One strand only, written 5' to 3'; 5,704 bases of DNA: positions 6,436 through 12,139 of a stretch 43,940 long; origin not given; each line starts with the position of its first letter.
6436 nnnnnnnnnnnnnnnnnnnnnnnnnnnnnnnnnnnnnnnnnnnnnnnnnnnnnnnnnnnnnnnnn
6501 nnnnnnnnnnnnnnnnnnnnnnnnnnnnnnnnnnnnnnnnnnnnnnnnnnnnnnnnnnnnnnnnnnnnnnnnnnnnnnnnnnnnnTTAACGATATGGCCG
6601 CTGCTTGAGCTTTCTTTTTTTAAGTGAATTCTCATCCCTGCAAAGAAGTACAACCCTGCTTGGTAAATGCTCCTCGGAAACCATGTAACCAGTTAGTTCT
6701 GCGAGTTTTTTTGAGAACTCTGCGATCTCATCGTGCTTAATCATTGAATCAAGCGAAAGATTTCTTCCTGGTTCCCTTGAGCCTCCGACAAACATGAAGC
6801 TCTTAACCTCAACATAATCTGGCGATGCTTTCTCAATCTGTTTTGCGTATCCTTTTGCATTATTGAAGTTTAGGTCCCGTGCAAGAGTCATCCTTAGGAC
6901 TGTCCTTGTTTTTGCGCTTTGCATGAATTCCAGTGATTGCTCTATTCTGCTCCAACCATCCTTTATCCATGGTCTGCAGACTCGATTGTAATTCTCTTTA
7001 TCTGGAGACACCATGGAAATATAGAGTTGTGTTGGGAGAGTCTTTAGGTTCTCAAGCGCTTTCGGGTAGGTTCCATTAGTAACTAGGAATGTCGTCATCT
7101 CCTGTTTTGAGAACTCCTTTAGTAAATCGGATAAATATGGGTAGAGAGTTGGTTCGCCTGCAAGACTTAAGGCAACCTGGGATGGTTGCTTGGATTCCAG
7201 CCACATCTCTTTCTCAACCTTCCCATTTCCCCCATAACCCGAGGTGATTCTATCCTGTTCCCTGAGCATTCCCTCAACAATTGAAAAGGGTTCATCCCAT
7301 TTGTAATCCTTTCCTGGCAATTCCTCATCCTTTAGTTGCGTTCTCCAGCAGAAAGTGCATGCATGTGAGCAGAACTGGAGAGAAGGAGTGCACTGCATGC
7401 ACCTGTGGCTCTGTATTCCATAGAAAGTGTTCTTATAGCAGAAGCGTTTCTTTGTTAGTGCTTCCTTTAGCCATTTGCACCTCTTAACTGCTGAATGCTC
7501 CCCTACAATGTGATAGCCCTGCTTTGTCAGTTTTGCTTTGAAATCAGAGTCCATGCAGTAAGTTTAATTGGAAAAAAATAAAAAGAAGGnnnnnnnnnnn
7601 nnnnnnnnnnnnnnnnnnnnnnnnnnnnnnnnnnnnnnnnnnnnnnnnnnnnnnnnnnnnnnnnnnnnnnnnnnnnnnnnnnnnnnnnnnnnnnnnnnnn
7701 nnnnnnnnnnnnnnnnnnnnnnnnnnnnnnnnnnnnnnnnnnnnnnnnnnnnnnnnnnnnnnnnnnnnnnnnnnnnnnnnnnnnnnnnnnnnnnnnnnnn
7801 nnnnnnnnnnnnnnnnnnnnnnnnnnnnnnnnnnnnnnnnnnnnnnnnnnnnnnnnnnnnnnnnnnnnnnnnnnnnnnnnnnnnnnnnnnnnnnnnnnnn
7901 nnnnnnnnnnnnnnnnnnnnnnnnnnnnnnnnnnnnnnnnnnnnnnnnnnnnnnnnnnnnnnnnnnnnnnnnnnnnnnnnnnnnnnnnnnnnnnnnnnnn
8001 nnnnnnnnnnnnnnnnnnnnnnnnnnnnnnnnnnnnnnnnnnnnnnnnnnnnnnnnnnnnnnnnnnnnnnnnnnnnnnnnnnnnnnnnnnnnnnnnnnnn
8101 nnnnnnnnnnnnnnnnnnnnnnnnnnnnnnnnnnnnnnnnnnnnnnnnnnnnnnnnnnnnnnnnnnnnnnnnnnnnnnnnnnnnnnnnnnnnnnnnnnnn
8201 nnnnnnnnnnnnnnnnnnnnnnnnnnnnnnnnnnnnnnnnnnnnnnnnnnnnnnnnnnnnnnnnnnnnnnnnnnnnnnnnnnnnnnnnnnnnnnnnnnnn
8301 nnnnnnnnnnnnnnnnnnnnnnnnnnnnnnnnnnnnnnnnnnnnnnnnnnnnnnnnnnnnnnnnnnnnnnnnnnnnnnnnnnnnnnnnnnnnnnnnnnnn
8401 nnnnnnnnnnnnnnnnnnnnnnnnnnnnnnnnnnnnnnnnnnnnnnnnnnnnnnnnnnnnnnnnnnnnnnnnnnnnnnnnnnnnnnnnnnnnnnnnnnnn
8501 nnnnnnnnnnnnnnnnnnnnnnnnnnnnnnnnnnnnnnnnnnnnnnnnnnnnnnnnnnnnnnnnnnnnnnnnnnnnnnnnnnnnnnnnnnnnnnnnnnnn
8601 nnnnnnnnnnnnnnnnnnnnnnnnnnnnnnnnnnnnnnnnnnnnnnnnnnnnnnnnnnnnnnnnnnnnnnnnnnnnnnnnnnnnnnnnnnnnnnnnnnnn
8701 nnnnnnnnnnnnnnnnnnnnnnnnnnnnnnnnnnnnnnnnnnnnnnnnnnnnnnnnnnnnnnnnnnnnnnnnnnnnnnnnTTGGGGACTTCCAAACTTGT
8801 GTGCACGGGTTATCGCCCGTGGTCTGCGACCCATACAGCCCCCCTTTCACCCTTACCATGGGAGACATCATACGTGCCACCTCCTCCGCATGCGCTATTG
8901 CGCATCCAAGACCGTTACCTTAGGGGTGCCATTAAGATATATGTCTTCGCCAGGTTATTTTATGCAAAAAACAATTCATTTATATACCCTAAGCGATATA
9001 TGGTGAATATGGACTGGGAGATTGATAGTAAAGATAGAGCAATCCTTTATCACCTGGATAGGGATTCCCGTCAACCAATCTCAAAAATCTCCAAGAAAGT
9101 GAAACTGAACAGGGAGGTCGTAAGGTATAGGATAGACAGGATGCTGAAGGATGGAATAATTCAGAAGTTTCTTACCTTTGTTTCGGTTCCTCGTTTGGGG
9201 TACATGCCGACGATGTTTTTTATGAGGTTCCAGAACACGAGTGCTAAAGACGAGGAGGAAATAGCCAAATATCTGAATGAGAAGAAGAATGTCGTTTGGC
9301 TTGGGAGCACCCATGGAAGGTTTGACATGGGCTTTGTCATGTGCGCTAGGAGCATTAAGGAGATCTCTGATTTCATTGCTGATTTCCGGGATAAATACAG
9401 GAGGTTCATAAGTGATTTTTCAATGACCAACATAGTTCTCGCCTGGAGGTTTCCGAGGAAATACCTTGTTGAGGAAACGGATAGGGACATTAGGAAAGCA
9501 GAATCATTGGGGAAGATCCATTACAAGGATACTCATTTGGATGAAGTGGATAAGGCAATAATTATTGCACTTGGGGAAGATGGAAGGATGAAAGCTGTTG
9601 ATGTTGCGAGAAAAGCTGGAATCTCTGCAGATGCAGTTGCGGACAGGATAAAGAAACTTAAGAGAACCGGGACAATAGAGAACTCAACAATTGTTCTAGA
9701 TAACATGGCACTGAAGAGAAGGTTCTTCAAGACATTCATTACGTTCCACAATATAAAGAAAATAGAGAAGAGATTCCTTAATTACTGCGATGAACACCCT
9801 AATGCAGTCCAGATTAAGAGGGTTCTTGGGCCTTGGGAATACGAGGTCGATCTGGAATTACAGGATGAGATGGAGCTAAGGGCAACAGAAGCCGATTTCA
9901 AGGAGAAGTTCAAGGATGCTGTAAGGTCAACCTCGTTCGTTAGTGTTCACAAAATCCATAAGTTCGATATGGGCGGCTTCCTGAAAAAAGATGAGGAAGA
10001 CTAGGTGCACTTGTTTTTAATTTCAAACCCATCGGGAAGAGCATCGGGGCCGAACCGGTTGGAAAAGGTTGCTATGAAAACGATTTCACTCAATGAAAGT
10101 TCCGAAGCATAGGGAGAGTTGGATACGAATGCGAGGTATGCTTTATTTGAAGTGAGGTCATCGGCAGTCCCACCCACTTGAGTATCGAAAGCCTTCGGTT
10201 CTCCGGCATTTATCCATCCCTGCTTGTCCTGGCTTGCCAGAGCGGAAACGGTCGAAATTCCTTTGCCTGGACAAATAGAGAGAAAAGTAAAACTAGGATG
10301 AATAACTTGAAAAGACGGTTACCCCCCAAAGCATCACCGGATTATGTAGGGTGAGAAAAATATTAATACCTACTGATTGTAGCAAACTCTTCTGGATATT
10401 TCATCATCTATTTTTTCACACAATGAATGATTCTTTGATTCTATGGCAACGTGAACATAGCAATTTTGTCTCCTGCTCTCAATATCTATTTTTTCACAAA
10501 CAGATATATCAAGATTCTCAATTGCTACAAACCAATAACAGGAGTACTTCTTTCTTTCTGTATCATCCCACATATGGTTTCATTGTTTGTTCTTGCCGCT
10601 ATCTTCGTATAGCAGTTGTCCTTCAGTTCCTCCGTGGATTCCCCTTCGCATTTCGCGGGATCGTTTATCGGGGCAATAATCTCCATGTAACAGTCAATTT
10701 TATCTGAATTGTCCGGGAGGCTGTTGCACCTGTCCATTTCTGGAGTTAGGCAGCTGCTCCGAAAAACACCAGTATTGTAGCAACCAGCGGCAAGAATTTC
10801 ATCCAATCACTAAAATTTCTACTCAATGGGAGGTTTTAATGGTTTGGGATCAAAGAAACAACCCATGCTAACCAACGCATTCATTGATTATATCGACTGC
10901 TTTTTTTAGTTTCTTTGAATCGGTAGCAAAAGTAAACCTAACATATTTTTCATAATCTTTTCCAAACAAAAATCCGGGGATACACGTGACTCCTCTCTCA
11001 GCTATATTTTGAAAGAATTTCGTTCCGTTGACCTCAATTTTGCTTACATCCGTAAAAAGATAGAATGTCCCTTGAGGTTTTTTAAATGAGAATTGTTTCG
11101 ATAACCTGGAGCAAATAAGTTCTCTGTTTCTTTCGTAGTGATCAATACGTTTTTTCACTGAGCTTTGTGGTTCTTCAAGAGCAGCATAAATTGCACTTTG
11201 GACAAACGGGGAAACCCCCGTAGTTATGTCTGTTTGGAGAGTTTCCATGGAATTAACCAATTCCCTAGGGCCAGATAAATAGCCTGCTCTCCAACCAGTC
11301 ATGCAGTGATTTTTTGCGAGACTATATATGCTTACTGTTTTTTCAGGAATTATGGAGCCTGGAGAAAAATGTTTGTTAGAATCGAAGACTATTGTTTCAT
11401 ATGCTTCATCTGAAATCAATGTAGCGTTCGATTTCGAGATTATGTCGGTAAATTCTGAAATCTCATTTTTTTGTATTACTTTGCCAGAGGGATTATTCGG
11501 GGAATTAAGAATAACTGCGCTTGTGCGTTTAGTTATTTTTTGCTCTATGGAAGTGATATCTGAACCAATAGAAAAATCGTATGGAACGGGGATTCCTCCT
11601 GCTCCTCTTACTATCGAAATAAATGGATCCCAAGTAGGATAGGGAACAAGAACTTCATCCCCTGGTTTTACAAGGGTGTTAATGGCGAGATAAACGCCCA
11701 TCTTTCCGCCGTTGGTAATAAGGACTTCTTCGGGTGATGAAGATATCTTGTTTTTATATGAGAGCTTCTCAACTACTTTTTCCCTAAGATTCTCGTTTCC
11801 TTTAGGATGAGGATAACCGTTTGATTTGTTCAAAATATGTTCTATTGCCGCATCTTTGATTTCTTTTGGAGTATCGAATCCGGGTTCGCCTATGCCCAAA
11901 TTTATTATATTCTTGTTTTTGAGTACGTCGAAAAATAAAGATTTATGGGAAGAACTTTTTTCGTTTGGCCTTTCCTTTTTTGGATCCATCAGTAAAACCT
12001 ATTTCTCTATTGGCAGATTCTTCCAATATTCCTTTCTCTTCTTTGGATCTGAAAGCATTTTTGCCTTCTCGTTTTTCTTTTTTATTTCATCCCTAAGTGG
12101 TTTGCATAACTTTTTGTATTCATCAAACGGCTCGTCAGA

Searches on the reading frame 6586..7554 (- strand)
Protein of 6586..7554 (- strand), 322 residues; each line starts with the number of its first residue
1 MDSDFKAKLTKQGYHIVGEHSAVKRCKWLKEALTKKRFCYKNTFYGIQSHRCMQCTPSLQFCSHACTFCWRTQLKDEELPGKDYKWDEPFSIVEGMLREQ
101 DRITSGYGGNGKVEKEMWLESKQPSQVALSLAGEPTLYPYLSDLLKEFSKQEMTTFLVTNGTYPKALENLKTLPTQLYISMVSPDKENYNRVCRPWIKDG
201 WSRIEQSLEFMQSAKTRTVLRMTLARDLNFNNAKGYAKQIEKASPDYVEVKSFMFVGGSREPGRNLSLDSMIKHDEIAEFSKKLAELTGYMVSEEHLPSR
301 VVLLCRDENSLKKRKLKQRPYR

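Call 62: search_protein_families(library=pfam, proteins=[window:6586-7554:-])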
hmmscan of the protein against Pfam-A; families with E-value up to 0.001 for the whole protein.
window:6586-7554:- (322 aa): 2 families
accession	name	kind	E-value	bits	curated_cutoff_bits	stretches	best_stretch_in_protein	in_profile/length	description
PF08608.17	Wyosine_form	-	2.4e-17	63.4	22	1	242-304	1-61/63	Wyosine base formation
PF04055.27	Radical_SAM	-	1.5e-12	48.4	29.5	1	60-231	5-157/166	Radical SAM superfamily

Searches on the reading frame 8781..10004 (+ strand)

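Call 62: search_protein_families(library=pfam, proteins=[window:8781-10004:+])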
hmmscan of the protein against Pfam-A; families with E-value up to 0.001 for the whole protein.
window:8781-10004:+ (407 aa): 5 families
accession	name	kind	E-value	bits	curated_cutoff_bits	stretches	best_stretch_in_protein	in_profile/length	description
PF13404.12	HTH_AsnC-type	-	5.4e-22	77.8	27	2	253-294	1-42/42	AsnC-type helix-turn-helix domain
PF13412.12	HTH_24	-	2.7e-20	72.1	21.9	2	82-128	2-48/48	Winged helix-turn-helix DNA-binding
PF01047.28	MarR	-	2.3e-05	24.6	24.6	0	88-129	8-49/59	MarR family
PF22451.2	NirdL-like_HTH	-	6.9e-05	22.8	27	0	274-299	21-46/47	Siroheme decarboxylase NirDL-like HTH domain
PF01037.27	AsnC_trans_reg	-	0.00059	20.1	25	0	156-201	8-54/73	Lrp/AsnC ligand binding domain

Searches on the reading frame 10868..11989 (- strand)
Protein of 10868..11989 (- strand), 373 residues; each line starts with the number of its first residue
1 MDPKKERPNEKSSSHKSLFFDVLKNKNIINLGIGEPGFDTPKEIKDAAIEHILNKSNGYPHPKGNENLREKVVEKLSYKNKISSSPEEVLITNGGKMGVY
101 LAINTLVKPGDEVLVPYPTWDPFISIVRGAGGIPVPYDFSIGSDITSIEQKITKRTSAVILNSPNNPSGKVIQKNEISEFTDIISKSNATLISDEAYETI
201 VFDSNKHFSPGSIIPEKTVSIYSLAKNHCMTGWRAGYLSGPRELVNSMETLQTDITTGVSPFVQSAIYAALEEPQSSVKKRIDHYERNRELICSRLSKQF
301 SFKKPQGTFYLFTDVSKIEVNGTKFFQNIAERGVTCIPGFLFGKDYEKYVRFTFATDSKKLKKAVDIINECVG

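Call 62: search_protein_families(library=pfam, proteins=[window:10868-11989:-])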
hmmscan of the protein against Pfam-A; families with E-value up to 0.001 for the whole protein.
window:10868-11989:- (373 aa): 3 families
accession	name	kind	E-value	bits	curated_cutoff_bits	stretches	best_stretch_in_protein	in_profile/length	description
PF00155.27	Aminotran_1_2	-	1.3e-63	215.9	19.7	1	27-368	2-361/361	Aminotransferase class I and II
PF01053.26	Cys_Met_Meta_PP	-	8.5e-06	25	27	1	87-199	68-178/381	Cys/Met metabolism PLP-dependent enzyme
PF01041.23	DegT_DnrJ_EryC1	-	3.6e-05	23.6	19.8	1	93-196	46-147/360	DegT/DnrJ/EryC1/StrS aminotransferase family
